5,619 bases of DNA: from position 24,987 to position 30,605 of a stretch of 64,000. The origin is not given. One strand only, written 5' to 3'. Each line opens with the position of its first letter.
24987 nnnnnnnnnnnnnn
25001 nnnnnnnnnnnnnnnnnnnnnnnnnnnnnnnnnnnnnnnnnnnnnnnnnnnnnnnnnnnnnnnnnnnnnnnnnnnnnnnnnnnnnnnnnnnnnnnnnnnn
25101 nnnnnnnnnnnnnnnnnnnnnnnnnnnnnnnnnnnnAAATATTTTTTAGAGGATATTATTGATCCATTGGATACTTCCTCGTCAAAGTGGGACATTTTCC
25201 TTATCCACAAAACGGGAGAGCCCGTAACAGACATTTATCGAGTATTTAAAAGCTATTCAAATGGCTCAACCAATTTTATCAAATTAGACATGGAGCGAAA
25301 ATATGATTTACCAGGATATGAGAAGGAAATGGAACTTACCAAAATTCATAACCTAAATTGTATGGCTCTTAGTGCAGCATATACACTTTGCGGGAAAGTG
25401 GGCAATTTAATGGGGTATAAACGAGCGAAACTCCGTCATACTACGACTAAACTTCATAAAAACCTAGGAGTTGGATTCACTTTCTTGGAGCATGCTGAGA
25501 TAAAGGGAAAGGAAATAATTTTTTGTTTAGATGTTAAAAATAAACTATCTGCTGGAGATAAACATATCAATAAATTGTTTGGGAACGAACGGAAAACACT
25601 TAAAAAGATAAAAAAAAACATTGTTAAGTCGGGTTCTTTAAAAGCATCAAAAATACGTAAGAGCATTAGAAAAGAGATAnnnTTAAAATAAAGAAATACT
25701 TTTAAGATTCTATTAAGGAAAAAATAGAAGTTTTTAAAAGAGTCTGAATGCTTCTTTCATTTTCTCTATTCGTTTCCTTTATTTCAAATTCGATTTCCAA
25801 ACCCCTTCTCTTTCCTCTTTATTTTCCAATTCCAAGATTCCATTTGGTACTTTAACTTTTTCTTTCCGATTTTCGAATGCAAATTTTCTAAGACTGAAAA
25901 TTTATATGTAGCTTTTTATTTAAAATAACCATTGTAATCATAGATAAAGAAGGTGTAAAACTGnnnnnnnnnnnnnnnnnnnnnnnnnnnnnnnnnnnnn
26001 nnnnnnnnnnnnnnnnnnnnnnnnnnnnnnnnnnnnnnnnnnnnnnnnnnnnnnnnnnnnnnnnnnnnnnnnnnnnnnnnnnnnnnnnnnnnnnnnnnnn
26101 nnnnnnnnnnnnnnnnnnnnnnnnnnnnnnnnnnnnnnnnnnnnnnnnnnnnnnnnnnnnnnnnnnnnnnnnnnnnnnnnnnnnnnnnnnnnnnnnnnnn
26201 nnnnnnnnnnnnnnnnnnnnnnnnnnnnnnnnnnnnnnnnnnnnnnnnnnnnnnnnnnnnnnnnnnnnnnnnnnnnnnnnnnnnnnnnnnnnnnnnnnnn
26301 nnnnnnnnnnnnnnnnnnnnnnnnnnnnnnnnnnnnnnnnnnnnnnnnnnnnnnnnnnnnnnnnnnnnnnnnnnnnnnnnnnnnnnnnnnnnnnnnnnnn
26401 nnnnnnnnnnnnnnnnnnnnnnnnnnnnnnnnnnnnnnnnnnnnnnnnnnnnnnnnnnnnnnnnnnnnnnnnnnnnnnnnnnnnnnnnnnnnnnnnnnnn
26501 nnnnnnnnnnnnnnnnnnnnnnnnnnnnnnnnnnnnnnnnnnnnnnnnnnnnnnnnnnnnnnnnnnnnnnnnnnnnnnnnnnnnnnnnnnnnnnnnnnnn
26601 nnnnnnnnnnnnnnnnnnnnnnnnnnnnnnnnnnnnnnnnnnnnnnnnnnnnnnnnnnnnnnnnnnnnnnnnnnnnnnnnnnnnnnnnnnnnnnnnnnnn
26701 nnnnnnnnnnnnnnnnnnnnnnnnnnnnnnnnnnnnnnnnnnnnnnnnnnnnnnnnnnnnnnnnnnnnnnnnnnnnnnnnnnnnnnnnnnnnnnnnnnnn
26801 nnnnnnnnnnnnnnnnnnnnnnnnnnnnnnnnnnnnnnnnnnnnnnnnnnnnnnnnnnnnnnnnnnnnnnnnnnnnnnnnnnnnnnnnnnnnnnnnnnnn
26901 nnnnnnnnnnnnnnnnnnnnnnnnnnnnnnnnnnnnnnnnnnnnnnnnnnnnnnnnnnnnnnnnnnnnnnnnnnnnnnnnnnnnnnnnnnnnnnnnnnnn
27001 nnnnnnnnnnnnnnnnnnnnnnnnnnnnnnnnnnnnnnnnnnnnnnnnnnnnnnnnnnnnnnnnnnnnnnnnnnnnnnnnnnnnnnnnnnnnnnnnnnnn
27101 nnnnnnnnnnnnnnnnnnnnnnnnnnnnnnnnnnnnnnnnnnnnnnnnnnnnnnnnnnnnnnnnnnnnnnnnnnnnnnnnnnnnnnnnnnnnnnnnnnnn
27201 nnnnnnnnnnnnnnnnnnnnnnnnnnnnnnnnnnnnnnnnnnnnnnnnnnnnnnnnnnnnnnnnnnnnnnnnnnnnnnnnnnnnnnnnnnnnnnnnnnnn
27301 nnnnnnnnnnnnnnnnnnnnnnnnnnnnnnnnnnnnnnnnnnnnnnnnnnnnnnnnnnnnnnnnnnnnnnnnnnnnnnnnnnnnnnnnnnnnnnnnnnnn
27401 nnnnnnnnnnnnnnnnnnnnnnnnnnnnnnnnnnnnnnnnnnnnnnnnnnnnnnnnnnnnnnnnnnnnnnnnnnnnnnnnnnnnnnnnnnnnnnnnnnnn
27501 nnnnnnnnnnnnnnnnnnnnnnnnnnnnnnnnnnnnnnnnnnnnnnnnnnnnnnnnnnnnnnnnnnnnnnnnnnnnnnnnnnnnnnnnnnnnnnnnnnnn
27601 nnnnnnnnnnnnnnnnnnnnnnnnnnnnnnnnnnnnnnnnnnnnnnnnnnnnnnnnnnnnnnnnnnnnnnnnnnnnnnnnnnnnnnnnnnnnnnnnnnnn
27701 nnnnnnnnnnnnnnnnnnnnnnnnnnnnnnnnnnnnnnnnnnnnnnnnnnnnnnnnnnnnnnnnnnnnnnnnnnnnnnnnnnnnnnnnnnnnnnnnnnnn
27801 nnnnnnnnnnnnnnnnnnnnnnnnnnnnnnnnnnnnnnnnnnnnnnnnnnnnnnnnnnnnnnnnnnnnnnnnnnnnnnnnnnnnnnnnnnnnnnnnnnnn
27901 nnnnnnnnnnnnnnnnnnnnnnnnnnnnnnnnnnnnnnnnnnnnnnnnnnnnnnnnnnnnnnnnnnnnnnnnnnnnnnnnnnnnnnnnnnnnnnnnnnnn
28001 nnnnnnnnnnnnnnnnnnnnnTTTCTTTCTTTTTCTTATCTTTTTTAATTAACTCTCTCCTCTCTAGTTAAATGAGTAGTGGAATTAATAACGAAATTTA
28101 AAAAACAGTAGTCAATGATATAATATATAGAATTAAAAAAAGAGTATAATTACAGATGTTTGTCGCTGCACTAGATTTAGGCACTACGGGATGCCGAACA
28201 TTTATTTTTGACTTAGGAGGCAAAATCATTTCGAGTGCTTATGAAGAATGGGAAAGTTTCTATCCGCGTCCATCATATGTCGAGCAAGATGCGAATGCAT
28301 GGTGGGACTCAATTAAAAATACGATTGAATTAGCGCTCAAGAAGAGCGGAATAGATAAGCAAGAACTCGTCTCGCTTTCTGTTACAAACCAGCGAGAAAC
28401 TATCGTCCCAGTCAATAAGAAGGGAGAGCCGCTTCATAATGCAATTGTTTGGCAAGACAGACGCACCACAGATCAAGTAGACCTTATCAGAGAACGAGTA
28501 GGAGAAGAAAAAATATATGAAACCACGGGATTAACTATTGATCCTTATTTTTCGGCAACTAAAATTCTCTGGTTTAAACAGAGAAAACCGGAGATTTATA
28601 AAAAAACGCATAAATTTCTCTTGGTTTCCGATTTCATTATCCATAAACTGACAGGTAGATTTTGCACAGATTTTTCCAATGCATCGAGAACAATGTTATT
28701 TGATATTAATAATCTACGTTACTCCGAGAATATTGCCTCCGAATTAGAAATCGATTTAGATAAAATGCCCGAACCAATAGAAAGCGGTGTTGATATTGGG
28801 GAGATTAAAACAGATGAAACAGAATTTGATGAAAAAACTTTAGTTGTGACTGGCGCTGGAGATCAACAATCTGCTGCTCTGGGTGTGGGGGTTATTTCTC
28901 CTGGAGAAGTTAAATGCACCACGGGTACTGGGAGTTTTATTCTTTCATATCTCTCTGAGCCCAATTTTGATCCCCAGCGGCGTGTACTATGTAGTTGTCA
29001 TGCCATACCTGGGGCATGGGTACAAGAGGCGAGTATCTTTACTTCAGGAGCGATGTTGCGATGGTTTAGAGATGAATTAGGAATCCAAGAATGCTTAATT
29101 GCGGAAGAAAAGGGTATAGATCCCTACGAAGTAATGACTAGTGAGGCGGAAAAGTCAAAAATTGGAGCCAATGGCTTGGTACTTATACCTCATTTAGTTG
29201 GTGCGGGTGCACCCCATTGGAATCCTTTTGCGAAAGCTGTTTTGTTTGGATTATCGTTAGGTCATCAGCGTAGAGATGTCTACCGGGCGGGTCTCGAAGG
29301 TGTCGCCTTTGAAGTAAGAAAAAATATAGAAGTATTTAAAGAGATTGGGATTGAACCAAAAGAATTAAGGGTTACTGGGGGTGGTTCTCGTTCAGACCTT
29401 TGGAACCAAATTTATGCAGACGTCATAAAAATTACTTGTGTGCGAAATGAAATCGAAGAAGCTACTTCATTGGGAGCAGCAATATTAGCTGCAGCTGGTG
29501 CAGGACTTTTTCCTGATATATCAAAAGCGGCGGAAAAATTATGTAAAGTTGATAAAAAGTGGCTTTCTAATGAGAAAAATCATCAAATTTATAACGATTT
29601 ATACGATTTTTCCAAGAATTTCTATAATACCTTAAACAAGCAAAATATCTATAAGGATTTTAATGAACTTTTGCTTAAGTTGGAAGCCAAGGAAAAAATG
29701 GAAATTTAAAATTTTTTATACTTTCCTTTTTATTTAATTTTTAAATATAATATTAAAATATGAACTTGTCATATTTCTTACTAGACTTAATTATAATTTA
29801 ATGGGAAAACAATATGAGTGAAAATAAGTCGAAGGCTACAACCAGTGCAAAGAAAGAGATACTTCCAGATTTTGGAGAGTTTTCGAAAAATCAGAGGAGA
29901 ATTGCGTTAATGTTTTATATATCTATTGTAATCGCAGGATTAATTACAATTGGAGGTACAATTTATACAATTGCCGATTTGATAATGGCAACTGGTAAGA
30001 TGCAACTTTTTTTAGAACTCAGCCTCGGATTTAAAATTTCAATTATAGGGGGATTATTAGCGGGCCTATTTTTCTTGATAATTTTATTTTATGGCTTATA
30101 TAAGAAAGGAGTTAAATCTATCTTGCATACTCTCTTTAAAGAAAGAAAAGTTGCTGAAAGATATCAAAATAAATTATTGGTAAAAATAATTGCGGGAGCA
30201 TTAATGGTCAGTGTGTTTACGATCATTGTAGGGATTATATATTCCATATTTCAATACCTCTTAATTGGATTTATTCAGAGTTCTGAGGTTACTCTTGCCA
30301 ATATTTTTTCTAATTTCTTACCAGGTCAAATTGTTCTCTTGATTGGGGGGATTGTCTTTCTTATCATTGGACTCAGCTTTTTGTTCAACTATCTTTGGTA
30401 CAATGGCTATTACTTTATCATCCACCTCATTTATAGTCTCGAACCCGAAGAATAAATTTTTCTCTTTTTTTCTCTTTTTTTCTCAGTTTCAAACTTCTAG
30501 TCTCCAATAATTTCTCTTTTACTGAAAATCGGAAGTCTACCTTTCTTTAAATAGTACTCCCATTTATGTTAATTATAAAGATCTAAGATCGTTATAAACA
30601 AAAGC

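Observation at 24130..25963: Orphan 346 aa ORF with a long non-coding leader forms a 1.8 kb unexplained island between housekeeping genes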

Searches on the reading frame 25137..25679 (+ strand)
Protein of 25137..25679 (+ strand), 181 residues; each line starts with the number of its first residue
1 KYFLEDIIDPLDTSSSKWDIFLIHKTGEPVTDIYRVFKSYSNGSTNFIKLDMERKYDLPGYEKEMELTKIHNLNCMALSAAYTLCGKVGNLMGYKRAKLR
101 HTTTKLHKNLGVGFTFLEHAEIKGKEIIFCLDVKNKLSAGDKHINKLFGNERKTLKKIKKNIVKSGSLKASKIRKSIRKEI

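Call 51: predict_structure(alignment_id=A3)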
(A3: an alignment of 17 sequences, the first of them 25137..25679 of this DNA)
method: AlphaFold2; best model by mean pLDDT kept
length: 181 residues; sequences in the alignment: 17
mean_pLDDT: 92.3   pTM: 0.88
mean pLDDT of the five models: 92.3, 92.3, 92.2, 92.0, 90.5
residues with pLDDT >= 90: 150; 70-90: 26; 50-70: 4; < 50: 1
segments of 3 or more residues with pLDDT < 50: none
pLDDT, mean of each block of 10 residues (from residue 1): 75 94 97 96 94 89 89 96 94 92 89 95 96 88 90 96 95 96 92
secondary structure, 60 per line:
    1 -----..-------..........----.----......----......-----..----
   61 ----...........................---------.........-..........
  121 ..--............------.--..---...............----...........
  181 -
elements in order: E15-24 E34-39 E44-49 H67-91 E101-106 E111-122 E125-136 H151-165 H170-180
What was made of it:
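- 24642..25682 (+): The ORF: a 346-aa soluble two-domain alpha/beta protein of an unnamed archaeal family. C-terminal half is roadblock/LC7-like. The basic C-terminal helices are specific to this clade. C-domain pLDDT 92.3 (call 51).
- On Roadblock/LC7 (PF03259, MglB-like): The C-domain model (pLDDT 92.3; call 51) has MglB and LC7 as its top PDB hits, with Foldseek probability 0.99-1.0.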

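Call 56: fold_search(model_id=the predicted structure, library=pdb)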
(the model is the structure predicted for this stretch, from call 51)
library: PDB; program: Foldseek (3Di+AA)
matches with E <= 10: 837; with E <= 0.001: 0
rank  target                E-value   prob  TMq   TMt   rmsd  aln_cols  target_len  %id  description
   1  3t12_B                6.7e-03  1.00  0.29  0.38   8.1       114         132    8  MglA in complex with MglB in transition state (released 2011-08-31)
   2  1j3w_B                1.7e-02  1.00  0.32  0.41   6.5       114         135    8  Structure of Gliding protein-mglB from Thermus Thermophilus HB8 (released 2004-04-13)
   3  1j3w_A                2.5e-02  0.99  0.30  0.39   6.7       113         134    7  Structure of Gliding protein-mglB from Thermus Thermophilus HB8 (released 2004-04-13)
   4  7kzm_I                5.0e-02  0.99  0.31  0.50   5.7       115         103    9  Outer dynein arm bound to doublet microtubules from C. reinhardtii (released 2021-01-20)
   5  9y6s_6A               1.2e-01  0.91  0.29  0.49   5.5       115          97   12  96-nm repeat of the Leishmania tarentolae doublet microtubule (released 2025-12-17)
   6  1s66_L                1.4e-01  0.47  0.26  0.36   8.5       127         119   13  Crystal structure of heme domain of direct oxygen sensor from E. coli (released 2004-06-22)
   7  5ere                  1.6e-01  0.57  0.21  0.08   7.8       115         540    8  Extracellular ligand binding receptor from Desulfohalobium retbaense DSM5692 (released 2016-08-10)
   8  4l9f                  1.8e-01  0.51  0.24  0.37   7.4       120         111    8  Structure of a SeMet derivative of PpsR Q-PAS1 from Rb. sphaeroides (released 2014-02-12)
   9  1i7f                  1.9e-01  0.06  0.15  0.13  17.4       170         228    8  CRYSTAL STRUCTURE OF THE HSP33 DOMAIN WITH CONSTITUTIVE CHAPERONE ACTIVITY (released 2001-05-09)
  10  9oir_A                2.3e-01  0.09  0.15  0.10  18.8       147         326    7  Human P2X2 receptor channel in detergent with residual ATP (released 2026-03-18)
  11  4hh2_D                2.4e-01  0.44  0.25  0.14   8.2       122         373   12  Structure of PpsR without the HTH motif from Rb. sphaeroides (released 2013-06-05)
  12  8w97                  2.4e-01  0.15  0.16  0.21  15.0       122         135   13  De novo design protein -PK16 (released 2024-09-11)
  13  3mjq_B                2.7e-01  0.28  0.25  0.37  10.4       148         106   13  Crystal structure of the PAS domain of Q24QT8_DESHY protein from Desulfitobacterium hafniense. Northeast Structural Ge (released 2010-04-28)
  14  3cax                  2.7e-01  0.25  0.26  0.16   7.9       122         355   11  Crystal structure of uncharacterized protein PF0695 (released 2008-03-18)
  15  1hw7                  2.7e-01  0.06  0.13  0.11  14.0       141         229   10  HSP33, HEAT SHOCK PROTEIN WITH REDOX-REGULATED CHAPERONE ACTIVITY (released 2001-05-16)
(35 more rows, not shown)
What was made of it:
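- On Roadblock/LC7 (PF03259, MglB-like): However, E is 7e-3 to 5e-2, TM 0.29-0.50 and RMSD 5.7-8.1 A (call 56).
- Closest known: Roadblock/LC7 domain proteins. Same: Its best PDB matches are MglB (3t12_B, 1j3w) and LC7 (7kzm_I, 9y6s_6A), with Foldseek probability 0.91-1.0 (call 56).
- The best PDB hits of the C-domain model are MglB (3t12_B, 1j3w) and dynein LC7 (7kzm_I), with Foldseek probability 0.99-1.0 (call 56). The roadblock resemblance is weak: E 7e-3 to 5e-2, TM 0.29-0.50 and RMSD 5.5-8 A over about 114 columns (call 56).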

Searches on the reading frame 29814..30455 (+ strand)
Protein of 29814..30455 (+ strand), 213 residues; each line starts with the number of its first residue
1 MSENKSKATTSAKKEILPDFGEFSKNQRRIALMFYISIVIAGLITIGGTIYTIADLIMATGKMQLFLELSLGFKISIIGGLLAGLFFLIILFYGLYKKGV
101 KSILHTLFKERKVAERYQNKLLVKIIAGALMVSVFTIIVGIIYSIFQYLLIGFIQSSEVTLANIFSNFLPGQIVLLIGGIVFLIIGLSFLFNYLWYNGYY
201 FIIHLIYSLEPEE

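Call 72: search_protein_families(library=pfam, proteins=[window:29814-30455:+], max_evalue=0.001)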
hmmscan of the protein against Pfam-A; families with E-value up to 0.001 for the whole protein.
window:29814-30455:+ (213 aa): 0 families

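Call 89: search_protein_families(library=pfam, proteins=[window:29814-30455:+], max_evalue=0.1)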
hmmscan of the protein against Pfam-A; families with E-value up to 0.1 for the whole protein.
window:29814-30455:+ (213 aa): 1 family
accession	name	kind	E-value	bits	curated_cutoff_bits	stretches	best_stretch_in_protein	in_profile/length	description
PF04103.21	CD20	-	0.016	15.7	27.9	1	113-153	50-90/156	CD20-like family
